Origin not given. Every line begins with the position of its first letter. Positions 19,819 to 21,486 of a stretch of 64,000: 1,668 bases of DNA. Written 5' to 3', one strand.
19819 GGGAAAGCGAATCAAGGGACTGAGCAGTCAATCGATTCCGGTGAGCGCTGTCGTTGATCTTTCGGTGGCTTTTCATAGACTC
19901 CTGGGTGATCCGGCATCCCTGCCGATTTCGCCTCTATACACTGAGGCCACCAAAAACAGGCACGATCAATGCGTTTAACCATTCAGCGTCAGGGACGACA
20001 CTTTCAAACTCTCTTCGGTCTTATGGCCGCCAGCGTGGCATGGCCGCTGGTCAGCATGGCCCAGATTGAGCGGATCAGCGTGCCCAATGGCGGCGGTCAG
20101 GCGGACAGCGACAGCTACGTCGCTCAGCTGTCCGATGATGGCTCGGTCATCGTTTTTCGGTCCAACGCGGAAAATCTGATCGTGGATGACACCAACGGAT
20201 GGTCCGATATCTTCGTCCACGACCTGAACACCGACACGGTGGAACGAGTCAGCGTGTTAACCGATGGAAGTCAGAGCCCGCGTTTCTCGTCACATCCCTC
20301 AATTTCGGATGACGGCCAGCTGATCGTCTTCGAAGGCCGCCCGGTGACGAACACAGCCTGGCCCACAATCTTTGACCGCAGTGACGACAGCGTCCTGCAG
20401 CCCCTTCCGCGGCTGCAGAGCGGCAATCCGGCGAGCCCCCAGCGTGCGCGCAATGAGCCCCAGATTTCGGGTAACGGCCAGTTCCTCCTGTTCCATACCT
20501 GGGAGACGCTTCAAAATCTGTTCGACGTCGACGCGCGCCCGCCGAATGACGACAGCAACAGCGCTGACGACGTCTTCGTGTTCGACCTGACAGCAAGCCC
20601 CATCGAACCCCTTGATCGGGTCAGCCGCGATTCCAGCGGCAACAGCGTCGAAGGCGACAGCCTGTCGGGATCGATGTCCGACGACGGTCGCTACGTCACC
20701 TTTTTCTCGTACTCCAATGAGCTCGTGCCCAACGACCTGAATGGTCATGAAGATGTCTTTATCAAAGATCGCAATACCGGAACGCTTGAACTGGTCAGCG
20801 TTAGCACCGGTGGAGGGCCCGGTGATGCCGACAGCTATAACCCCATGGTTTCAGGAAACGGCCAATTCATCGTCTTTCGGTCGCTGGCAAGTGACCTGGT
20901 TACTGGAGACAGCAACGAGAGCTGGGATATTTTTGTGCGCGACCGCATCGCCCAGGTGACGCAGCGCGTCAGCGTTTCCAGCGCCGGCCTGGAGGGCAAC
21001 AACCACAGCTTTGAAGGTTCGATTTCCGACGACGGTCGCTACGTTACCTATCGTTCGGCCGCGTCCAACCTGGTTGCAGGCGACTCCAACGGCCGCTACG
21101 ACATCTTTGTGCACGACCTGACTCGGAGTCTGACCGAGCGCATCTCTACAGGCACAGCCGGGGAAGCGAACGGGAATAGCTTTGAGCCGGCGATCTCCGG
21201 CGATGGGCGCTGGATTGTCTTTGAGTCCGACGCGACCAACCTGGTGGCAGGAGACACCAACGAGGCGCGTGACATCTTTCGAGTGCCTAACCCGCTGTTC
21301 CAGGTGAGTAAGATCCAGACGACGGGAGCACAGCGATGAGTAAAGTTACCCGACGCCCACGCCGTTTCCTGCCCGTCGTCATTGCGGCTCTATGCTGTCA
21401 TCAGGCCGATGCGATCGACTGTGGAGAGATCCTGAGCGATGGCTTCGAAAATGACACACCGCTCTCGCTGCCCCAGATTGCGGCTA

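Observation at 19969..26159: Translationally coupled PD40-propeller and 1607-aa giant surface protein: a candidate two-component extracellular apparatus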

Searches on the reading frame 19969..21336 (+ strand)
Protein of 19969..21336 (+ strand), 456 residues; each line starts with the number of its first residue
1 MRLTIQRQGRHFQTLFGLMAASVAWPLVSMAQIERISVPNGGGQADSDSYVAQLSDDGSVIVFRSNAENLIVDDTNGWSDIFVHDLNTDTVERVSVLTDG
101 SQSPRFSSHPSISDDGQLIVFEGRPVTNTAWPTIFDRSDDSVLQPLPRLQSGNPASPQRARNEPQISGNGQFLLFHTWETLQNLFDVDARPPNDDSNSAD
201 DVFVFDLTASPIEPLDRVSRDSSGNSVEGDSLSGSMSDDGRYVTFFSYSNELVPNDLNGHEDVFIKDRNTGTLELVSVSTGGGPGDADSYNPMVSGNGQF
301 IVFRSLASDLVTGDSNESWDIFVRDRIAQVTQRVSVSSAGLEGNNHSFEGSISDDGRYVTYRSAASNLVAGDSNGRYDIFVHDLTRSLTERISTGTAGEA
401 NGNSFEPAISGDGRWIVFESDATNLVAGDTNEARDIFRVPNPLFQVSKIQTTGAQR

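Call 7: search_protein_families(library=pfam, proteins=[window:19969-21336:+], max_evalue=0.01)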
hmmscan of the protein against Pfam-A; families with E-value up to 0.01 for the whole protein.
window:19969-21336:+ (456 aa): 1 family
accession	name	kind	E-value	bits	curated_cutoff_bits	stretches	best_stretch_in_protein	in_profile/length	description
PF07676.18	PD40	-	3.9e-14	52.6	20.9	1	401-428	8-32/38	WD40-like Beta Propeller Repeat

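Call 8: search_protein_families(library=ncbifam, proteins=[window:19969-21336:+], max_evalue=0.01)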
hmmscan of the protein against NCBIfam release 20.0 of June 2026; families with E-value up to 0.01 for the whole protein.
window:19969-21336:+ (456 aa): 2 families
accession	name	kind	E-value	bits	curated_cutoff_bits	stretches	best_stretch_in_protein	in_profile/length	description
TIGR02800.1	propeller_TolB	equivalog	5.6e-08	32.1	343.15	0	369-421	251-298/418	Tol-Pal system beta propeller repeat protein TolB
NF053518.1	DipepPtdsDpp5Prph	equivalog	0.0006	18.4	900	0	351-425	201-271/655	dipeptidyl-peptidase Dpp5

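Call 14: find_homologous_proteins(query=window:19969-21336:+)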
Query window:19969-21336:+ (456 aa): 7833 proteins with E <= 0.001 among 8000 candidates; the best 120 are listed.
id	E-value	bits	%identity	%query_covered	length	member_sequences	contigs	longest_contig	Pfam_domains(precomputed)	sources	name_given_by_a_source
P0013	0.0e+0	1010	100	100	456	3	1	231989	PF26549.1,PF07676.19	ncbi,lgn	-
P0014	4.2e-241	819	82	100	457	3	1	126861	PF26549.1,PF07676.19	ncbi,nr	ncbi:MAG: hypothetical protein QNJ40_07825 [Xanthomonadales bacterium]|nr:hypothetical protein [Xant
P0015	7.6e-198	676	43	88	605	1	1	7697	PF26549.1,PF00930.28,PF26550.2,PF07676.19,PF15506.11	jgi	jgi:hypothetical protein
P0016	2.4e-194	664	39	89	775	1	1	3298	PF26549.1,PF24681.2,PF26550.2,PF07676.19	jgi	-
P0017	4.5e-191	654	67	97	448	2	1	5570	PF26549.1,PF07676.19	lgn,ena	-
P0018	1.4e-187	642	41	89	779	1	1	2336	PF26549.1,PF26550.2,PF21462.4,PF07676.19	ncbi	ncbi:MAG: hypothetical protein ABI970_16895, partial [Chloroflexota bacterium]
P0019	4.6e-177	608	40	89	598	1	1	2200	PF13715.13,PF26549.1,PF26550.2,PF13620.13,PF07676.19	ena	-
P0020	5.3e-174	597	40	90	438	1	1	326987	PF26549.1,PF26550.2,PF07676.19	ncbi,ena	-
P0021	6.2e-169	581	39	93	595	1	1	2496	PF26549.1,PF07676.19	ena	-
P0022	6.5e-169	581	39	94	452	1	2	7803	PF26549.1,PF07676.19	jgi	-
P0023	6.3e-168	577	36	94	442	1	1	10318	PF26549.1,PF26550.2,PF07676.19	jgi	jgi:Tol biopolymer transport system component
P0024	2.7e-165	569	39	85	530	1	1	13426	PF26549.1,PF07676.19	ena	-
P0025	4.2e-165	568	38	83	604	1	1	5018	PF26549.1,PF07676.19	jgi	jgi:Tol biopolymer transport system component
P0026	1.8e-163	563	43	89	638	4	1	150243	PF26549.1,PF07676.19,PF00353.26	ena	-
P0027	3.2e-163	562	37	89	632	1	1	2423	PF26549.1,PF26550.2,PF07676.19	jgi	jgi:Tol biopolymer transport system component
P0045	8.5e-155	534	57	96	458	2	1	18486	PF26549.1,PF07676.19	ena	-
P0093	8.4e-140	485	56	91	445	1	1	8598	PF26549.1,PF07676.19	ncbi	ncbi:MAG: TolB family protein [Candidatus Wenzhouxiangella sp. M2_3B_020]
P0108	6.0e-138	479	53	93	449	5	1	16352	PF26549.1,PF07676.19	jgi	-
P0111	1.3e-137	478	53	96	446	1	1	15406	PF26549.1,PF07676.19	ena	-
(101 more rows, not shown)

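Call 15: find_encoding_contigs(protein=P0013, flank=10000, max_places=3)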
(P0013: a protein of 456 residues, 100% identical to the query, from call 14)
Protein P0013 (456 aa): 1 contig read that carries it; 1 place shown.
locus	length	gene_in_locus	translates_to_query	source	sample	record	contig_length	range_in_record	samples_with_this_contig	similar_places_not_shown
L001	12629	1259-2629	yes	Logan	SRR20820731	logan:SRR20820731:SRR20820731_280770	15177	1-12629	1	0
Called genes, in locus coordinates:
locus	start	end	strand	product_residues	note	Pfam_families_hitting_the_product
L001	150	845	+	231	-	PF00702:Hydrolase, PF12710:HAD (weak), PF13419:HAD_2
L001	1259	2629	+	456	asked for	PF07676:PD40 (faint), PF26549:Tricorn_N (faint)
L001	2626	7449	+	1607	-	PF05345:He_PIG, PF05345:He_PIG, PF17963:Big_9 (weak), PF17803:Cadherin_4, PF17892:Cadherin_5 (weak), PF17963:Big_9, PF13517:FG-GAP_3 (weak), PF03793:PASTA, +3 more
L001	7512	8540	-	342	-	PF00356:LacI, PF00532:Peripla_BP_1, PF13407:Peripla_BP_4, PF13377:Peripla_BP_3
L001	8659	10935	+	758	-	PF21226:MalQ_N, PF02446:Glyco_hydro_77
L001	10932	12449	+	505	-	PF00128:Alpha-amylase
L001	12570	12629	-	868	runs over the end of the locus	?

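Call 16: find_encoding_contigs(protein=P0014, flank=10000, max_places=3)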
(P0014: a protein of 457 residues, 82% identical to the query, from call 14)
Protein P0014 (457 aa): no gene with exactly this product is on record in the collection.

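Call 17: find_encoding_contigs(protein=P0093, flank=10000, max_places=3)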
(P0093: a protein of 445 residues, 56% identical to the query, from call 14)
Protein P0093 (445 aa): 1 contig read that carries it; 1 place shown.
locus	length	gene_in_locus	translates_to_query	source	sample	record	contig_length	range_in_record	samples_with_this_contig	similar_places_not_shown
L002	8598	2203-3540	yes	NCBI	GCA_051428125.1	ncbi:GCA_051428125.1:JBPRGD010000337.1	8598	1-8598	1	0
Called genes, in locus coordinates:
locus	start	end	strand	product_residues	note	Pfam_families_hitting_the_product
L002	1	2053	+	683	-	PF05345:He_PIG (weak), PF03793:PASTA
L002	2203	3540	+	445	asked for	PF07676:PD40 (faint), PF26549:Tricorn_N (faint)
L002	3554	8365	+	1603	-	PF05345:He_PIG, PF17892:Cadherin_5 (faint), PF17963:Big_9 (weak), PF05345:He_PIG, PF17803:Cadherin_4, PF17963:Big_9, PF13517:FG-GAP_3 (weak), PF03793:PASTA, +3 more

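Call 18: find_encoding_contigs(protein=P0045, flank=10000, max_places=3)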
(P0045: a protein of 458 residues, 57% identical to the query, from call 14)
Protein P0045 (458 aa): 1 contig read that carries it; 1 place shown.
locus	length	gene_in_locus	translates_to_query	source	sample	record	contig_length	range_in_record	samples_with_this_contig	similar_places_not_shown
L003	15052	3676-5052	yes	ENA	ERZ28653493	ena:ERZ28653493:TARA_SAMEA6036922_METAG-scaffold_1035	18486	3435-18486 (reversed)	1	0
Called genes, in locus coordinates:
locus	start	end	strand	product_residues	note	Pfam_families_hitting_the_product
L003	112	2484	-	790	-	PF00069:Pkinase, PF07714:PK_Tyr_Ser-Thr, PF03109:ABC1 (weak), PF13424:TPR_12 (weak), PF17874:TPR_MalT, PF24885:TPR_NPHP3, PF13374:TPR_10, PF13424:TPR_12, +7 more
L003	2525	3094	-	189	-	PF07638:Sigma70_ECF, PF08281:Sigma70_r4_2, PF04545:Sigma70_r4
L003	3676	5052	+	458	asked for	PF07676:PD40 (faint), PF26549:Tricorn_N (faint)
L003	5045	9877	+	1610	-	PF05345:He_PIG, PF24908:Ig_SIBA-E_2nd (faint), PF05345:He_PIG, PF17803:Cadherin_4, PF17892:Cadherin_5, PF17963:Big_9, PF13517:FG-GAP_3 (weak), PF03793:PASTA, +1 more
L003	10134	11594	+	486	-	PF13354:Beta-lactamase2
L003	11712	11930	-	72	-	PF11127:YgaP-like_TM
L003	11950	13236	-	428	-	-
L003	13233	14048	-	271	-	PF07044:DUF1329 (faint), PF17131:TP_0789-like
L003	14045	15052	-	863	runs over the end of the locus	PF03176:MMPL, PF02460:Patched, PF12349:Sterol-sensing, PF03176:MMPL, PF00873:ACR_tran (weak)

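Call 19: find_encoding_contigs(protein=P0108, flank=10000, max_places=3)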
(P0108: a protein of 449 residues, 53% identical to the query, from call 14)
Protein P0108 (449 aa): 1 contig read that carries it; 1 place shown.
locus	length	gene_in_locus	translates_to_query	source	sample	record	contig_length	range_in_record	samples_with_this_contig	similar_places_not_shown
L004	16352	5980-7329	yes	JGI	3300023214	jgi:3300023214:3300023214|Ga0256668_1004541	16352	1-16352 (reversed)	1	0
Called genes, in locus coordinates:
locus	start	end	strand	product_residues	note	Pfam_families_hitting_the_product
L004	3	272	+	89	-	?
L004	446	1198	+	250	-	PF01618:MotA_ExbB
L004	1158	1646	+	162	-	PF02472:ExbD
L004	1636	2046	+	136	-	PF02472:ExbD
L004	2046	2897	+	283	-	PF13103:TonB_2 (weak), PF03544:TonB_C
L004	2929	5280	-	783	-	PF01636:APH (faint), PF00069:Pkinase, PF07714:PK_Tyr_Ser-Thr, PF03109:ABC1 (weak), PF13424:TPR_12, PF17874:TPR_MalT (weak), PF13374:TPR_10 (weak), PF13424:TPR_12, +4 more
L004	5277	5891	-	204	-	PF07638:Sigma70_ECF, PF08281:Sigma70_r4_2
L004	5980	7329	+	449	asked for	PF07676:PD40 (faint), PF26549:Tricorn_N (faint)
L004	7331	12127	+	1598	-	PF05345:He_PIG, PF05345:He_PIG, PF17963:Big_9 (weak), PF17803:Cadherin_4, PF17892:Cadherin_5, PF17963:Big_9, PF13517:FG-GAP_3, PF03793:PASTA, +4 more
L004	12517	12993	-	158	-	PF21982:RecX_HTH1, PF02631:RecX_HTH2, PF21981:RecX_HTH3 (weak)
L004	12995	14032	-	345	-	PF00154:RecA_N, PF06745:ATPase (weak), PF08423:Rad51 (weak), PF27531:MT3502_N, PF01637:ATPase_2 (faint), PF21096:RecA_C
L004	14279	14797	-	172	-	PF02834:LigT_PEase, PF13563:2_5_RNA_ligase2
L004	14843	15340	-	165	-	PF02464:CinA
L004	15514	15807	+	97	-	PF04221:RelB, PF21217:PaaA2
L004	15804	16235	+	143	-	-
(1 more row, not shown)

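Call 20: find_encoding_contigs(protein=P0111, flank=10000, max_places=3)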
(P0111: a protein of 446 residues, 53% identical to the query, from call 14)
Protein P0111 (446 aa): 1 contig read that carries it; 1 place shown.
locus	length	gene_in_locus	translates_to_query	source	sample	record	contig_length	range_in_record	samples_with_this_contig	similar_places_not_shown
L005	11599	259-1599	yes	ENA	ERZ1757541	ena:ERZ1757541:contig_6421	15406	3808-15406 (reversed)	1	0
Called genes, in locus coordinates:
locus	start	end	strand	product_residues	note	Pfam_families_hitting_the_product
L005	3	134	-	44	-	?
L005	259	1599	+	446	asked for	PF26549:Tricorn_N (faint), PF07676:PD40 (faint)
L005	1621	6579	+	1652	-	PF05345:He_PIG, PF18957:RibLong (faint), PF05345:He_PIG, PF17803:Cadherin_4, PF17892:Cadherin_5, PF17963:Big_9, PF13517:FG-GAP_3, PF03793:PASTA, +2 more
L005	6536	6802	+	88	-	PF02604:PhdYeFM_antitox (weak)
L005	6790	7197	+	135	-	PF01850:PIN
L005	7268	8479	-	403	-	PF00144:Beta-lactamase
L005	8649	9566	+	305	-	PF00753:Lactamase_B, PF12706:Lactamase_B_2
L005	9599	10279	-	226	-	PF01564:Spermine_synth (weak)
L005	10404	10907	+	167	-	PF09933:DUF2165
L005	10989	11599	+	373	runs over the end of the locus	PF00155:Aminotran_1_2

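Call 29: search_solved_structures(query=window:19969-21336:+, max_evalue=0.001)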
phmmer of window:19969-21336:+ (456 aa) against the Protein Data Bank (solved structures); distinct sequences matched with E-value up to 0.001: 0.

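Call 55: search_protein_families(library=pfam, proteins=[L003:112-2484:-, L003:2525-3094:-], max_evalue=0.001)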
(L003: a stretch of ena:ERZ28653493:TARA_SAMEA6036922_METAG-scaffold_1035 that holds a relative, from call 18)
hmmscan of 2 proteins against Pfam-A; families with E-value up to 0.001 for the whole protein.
L003:112-2484:- (790 aa): 14 families
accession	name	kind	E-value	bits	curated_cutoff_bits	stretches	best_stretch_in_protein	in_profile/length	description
PF13424.12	TPR_12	-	9.9e-38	128.6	30.1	4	640-715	2-77/77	Tetratricopeptide repeat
PF00069.31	Pkinase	-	5.5e-34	118.2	31.7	1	89-288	10-199/263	Protein kinase domain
PF07714.23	PK_Tyr_Ser-Thr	-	2.1e-23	83.4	23.1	1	90-299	11-216/258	Protein tyrosine and serine/threonine kinase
PF13374.12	TPR_10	-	4.5e-21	74.6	27.5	2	641-679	2-40/42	Tetratricopeptide repeat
PF07719.23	TPR_2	-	1.6e-15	56.3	27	0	641-672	1-32/34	Tetratricopeptide repeat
PF24885.1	TPR_NPHP3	-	2e-14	54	100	1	557-719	59-219/239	Nephrocystin-3 TPR domain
PF17874.7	TPR_MalT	-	1.1e-13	51.6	45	1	565-767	10-202/336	MalT-like TPR region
PF13181.12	TPR_8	-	1e-11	44.5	25.7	0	643-673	3-33/34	Tetratricopeptide repeat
PF01636.29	APH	-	1.9e-11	44.7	23.2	2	185-226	154-197/239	Phosphotransferase enzyme family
PF00515.34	TPR_1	-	1.3e-07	31.6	27.8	0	641-672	1-32/34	Tetratricopeptide repeat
PF03109.22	ABC1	-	1.7e-07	31.1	22.9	1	156-230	144-218/244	ABC1 atypical kinase-like domain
PF13428.12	TPR_14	-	4.5e-06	27.3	23.5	0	600-629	2-31/44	Tetratricopeptide repeat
PF13431.12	TPR_17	-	1e-05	25.9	24.4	0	634-661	6-33/34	Tetratricopeptide repeat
PF13432.12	TPR_16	-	0.0003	21.6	32.7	0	570-623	11-55/65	Tetratricopeptide repeat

L003:2525-3094:- (189 aa): 4 families
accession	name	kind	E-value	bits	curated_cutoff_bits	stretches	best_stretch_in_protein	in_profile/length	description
PF07638.17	Sigma70_ECF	-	5.4e-49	167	21.1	1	5-182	2-182/185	ECF sigma factor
PF08281.18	Sigma70_r4_2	-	1.4e-11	44.3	25.7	1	128-176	3-51/54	Sigma-70, region 4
PF04545.22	Sigma70_r4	-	2.5e-09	36.9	24.1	1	133-170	2-39/50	Sigma-70, region 4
PF13384.12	HTH_23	-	0.00091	19.4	24.6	0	140-170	7-36/50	Homeodomain-like domain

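Call 79: search_protein_families(library=padloc, proteins=[window:19969-21336:+], max_evalue=0.001)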
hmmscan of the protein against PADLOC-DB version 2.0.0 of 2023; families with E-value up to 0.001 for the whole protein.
window:19969-21336:+ (456 aa): 0 families

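Call 107: search_protein_families(library=ncbifam, proteins=[L003:2525-3094:-], max_evalue=0.00001)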
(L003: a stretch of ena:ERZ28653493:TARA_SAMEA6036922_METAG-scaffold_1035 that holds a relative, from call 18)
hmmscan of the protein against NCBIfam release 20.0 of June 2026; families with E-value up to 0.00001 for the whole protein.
L003:2525-3094:- (189 aa): 19 families
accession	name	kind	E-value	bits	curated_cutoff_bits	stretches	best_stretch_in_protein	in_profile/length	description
TIGR02999.1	Sig-70_X6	subfamily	1.1e-61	207.9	126.15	1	4-183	1-182/183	ECF-type sigma factor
TIGR02937.1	sigma70-ECF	superfamily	3.6e-20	72.3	42.9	1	20-182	1-164/165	sigma-70 family RNA polymerase sigma factor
NF009166.1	PRK12513.1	equivalog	9.8e-12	45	206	1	6-180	8-183/193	RNA polymerase sigma factor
NF058625.1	sigma_PG0214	equivalog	1.3e-08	34.7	130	1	55-179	34-157/170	GFO_1088 family ECF-type sigma factor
NF009165.0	PRK12512.1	equivalog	5.6e-08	32.6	198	1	4-169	6-165/184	RNA polymerase sigma factor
TIGR02983.1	SigE-fam_strep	subfamily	7.3e-08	32.5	141.55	1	55-180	36-155/162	SigE family RNA polymerase sigma factor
NF007227.0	PRK09645.1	subfamily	1.4e-07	31.6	202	1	52-169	40-156/177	sigma-70 family RNA polymerase sigma factor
TIGR02954.1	Sig70_famx3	hypoth_equivalog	2.1e-07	30.8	188.5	1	10-179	6-163/170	RNA polymerase sigma-70 factor, TIGR02954 family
NF007216.0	PRK09638.1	equivalog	2.7e-07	30.5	194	1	6-170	4-161/180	RNA polymerase sigma factor SigY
TIGR02984.1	Sig-70_plancto1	subfamily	3.1e-07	30.1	183.75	1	125-173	133-178/189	RNA polymerase sigma-70 factor, Planctomycetaceae-specific subfamily 1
NF007228.0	PRK09646.1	subfamily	3.4e-07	30.1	226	1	58-177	63-184/194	ECF RNA polymerase sigma factor SigK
TIGR02985.1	Sig70_bacteroi1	subfamily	7.8e-07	29.5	126.4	1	77-179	52-158/162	RNA polymerase sigma-70 factor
NF009176.0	PRK12524.1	equivalog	1.3e-06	28.3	264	1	9-169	15-170/196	RNA polymerase sigma factor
NF006071.0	PRK08215.1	equivalog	1.6e-06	27.9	372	0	114-175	191-249/258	RNA polymerase sporulation sigma factor SigG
TIGR02952.1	Sig70_famx2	equivalog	2.3e-06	27.6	206.45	1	13-169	4-156/170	ECF subfamily RNA polymerase sigma factor, BldN family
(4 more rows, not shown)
